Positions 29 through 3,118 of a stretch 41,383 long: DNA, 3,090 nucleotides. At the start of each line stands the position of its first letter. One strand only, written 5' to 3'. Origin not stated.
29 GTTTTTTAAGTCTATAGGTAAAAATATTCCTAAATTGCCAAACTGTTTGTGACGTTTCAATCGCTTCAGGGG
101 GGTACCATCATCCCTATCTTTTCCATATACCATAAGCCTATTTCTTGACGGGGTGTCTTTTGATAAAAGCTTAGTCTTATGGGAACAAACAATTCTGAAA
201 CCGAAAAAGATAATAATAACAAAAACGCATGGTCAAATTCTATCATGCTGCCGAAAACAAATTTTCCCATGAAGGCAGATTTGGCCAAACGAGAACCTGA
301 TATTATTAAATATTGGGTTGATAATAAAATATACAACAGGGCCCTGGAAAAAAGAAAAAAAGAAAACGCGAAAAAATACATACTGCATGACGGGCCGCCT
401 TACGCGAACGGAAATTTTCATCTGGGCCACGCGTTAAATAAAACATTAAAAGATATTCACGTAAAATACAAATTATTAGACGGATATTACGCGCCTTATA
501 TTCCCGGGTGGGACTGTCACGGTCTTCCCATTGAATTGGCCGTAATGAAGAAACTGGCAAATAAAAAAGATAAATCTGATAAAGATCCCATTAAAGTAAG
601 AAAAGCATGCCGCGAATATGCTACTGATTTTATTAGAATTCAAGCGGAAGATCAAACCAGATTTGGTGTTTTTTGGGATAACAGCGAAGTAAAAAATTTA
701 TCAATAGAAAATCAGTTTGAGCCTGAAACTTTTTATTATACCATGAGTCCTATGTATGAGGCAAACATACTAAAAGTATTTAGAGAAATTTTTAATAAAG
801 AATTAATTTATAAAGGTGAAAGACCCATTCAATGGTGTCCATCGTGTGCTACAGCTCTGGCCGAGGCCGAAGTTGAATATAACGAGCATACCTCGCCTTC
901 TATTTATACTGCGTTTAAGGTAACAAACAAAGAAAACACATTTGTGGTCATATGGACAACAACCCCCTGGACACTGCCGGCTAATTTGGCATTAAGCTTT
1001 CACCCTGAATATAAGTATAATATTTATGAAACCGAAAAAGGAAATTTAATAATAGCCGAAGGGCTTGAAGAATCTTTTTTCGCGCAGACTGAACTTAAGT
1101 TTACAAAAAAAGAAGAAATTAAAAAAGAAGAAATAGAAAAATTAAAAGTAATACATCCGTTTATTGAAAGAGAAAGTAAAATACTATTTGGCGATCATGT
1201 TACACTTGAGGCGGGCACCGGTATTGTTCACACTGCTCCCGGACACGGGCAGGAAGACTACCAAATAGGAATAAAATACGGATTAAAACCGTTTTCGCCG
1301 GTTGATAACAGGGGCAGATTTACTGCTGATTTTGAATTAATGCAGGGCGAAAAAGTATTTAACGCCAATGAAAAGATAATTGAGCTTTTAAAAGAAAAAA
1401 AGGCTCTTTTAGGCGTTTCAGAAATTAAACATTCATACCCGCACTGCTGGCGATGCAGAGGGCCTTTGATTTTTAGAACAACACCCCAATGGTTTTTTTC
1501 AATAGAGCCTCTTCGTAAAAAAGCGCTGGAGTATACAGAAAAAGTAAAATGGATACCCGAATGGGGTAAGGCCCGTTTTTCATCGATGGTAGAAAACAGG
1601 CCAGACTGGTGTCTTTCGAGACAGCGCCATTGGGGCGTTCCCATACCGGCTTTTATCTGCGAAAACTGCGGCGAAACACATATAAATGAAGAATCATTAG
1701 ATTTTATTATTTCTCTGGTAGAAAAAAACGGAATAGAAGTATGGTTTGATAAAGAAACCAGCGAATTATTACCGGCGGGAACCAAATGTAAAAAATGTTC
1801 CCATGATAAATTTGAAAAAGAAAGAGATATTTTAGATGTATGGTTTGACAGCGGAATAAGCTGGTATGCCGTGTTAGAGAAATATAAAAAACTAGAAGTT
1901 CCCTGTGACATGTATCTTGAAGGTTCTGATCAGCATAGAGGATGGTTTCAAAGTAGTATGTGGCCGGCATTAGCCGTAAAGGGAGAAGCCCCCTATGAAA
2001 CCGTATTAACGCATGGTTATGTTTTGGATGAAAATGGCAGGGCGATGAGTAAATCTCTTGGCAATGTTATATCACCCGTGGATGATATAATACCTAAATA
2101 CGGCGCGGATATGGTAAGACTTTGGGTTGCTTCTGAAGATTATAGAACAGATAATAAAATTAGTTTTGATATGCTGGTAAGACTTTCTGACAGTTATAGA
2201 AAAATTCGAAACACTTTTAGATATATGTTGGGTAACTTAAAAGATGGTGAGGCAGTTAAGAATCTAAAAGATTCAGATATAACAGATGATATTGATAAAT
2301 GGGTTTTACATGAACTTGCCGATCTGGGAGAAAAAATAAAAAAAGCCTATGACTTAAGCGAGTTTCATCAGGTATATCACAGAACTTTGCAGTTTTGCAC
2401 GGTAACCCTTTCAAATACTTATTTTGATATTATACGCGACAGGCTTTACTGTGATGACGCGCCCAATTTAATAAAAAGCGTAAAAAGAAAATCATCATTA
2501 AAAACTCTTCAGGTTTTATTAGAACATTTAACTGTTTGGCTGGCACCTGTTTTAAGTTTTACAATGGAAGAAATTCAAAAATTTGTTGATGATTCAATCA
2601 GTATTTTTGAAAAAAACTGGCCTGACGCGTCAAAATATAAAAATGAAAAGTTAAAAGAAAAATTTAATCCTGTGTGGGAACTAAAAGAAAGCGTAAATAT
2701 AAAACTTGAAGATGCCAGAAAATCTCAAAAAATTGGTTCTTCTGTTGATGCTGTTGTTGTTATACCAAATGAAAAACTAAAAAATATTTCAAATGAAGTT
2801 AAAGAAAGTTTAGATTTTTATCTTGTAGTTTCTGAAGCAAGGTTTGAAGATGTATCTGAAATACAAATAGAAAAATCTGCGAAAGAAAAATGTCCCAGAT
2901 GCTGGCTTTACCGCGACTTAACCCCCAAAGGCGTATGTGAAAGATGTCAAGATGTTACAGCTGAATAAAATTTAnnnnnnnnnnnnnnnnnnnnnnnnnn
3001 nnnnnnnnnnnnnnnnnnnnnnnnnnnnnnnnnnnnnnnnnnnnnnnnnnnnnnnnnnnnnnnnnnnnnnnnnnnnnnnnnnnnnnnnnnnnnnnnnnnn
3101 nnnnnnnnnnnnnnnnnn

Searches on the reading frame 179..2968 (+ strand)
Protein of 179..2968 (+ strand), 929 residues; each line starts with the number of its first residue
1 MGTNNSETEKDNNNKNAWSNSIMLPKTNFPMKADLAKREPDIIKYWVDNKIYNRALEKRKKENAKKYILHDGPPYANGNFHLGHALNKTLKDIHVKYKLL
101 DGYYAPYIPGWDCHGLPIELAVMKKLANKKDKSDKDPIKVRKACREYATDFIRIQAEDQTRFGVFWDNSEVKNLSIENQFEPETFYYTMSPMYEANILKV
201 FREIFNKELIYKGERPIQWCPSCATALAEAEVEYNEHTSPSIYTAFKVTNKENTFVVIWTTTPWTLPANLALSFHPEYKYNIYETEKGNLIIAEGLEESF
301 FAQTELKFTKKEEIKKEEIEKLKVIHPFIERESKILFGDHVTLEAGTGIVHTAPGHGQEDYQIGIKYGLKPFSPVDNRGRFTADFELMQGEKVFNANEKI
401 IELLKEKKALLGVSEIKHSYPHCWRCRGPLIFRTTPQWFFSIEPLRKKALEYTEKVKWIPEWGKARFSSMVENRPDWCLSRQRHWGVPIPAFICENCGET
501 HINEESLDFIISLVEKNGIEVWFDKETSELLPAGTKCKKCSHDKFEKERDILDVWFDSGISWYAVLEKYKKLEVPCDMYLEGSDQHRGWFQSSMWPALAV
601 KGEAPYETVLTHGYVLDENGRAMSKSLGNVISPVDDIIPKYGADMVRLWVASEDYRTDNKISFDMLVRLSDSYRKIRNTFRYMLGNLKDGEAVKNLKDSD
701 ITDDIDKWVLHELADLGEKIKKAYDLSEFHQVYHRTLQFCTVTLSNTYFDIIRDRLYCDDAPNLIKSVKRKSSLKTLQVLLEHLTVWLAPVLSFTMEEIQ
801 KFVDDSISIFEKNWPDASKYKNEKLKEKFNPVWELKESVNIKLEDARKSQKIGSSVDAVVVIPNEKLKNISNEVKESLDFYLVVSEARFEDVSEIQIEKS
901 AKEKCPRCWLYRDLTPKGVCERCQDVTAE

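Call 9: search_protein_families(library=pfam, proteins=[window:179-2968:+], max_evalue=0.0001)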
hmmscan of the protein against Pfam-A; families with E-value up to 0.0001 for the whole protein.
window:179-2968:+ (929 aa): 6 families
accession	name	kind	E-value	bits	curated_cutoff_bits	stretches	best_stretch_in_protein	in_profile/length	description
PF00133.28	tRNA-synt_1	-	1.1e-129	433.3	22.7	1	42-661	2-413/414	tRNA synthetases class I (I, L, M and V)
PF08264.19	Anticodon_1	-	8e-25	87.9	25.1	1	706-861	1-147/148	Anticodon-binding domain of tRNA ligase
PF09334.17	tRNA-synt_1g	-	1.8e-23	83.4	20.1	1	74-136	8-70/391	tRNA synthetases class I (M)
PF13603.12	tRNA-synt_1_2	-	4.8e-07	29.9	25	1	244-377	12-142/185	Leucyl-tRNA synthetase, editing domain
PF01921.24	tRNA-synt_1f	-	1e-06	28.4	27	1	568-681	229-340/360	tRNA synthetases class I (K)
PF01406.26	tRNA-synt_1e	-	9.8e-05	22.3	27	0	601-658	233-288/301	tRNA synthetases class I (C) catalytic domain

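Call 60: find_encoding_contigs(protein=window:179-2968:+, flank=10000, max_places=2)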
Protein window:179-2968:+ (929 aa): 2 contigs read that carry it; 1 place shown.
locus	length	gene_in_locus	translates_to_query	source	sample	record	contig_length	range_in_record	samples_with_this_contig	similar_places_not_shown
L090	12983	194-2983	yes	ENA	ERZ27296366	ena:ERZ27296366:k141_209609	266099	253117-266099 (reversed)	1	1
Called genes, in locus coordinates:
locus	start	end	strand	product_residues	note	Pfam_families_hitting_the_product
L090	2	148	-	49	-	?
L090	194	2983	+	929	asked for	PF00133:tRNA-synt_1, PF09334:tRNA-synt_1g, PF13603:tRNA-synt_1_2 (weak), PF01921:tRNA-synt_1f (weak), PF08264:Anticodon_1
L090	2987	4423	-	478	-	PF13188:PAS_8 (faint), PF13596:PAS_10 (faint), PF13426:PAS_9, PF00989:PAS, PF08448:PAS_4 (weak), PF13426:PAS_9 (weak)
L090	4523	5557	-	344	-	PF00702:Hydrolase, PF08645:PNK3P, PF13419:HAD_2, PF13242:Hydrolase_like, PF01467:CTP_transf_like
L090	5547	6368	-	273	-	PF03881:Fructosamin_kin, PF01636:APH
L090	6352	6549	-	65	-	-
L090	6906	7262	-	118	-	PF00436:SSB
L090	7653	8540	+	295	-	PF03819:MazG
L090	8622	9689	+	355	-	PF01551:Peptidase_M23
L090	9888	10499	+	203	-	PF05148:Methyltransf_8 (weak), PF13489:Methyltransf_23, PF13847:Methyltransf_31, PF08241:Methyltransf_11, PF08242:Methyltransf_12, PF13649:Methyltransf_25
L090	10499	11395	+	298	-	PF02353:CMAS (weak), PF01209:Ubie_methyltran (faint), PF13489:Methyltransf_23, PF13847:Methyltransf_31, PF08241:Methyltransf_11, PF08242:Methyltransf_12, PF13649:Methyltransf_25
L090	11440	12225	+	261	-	PF02405:MlaE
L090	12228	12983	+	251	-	PF00005:ABC_tran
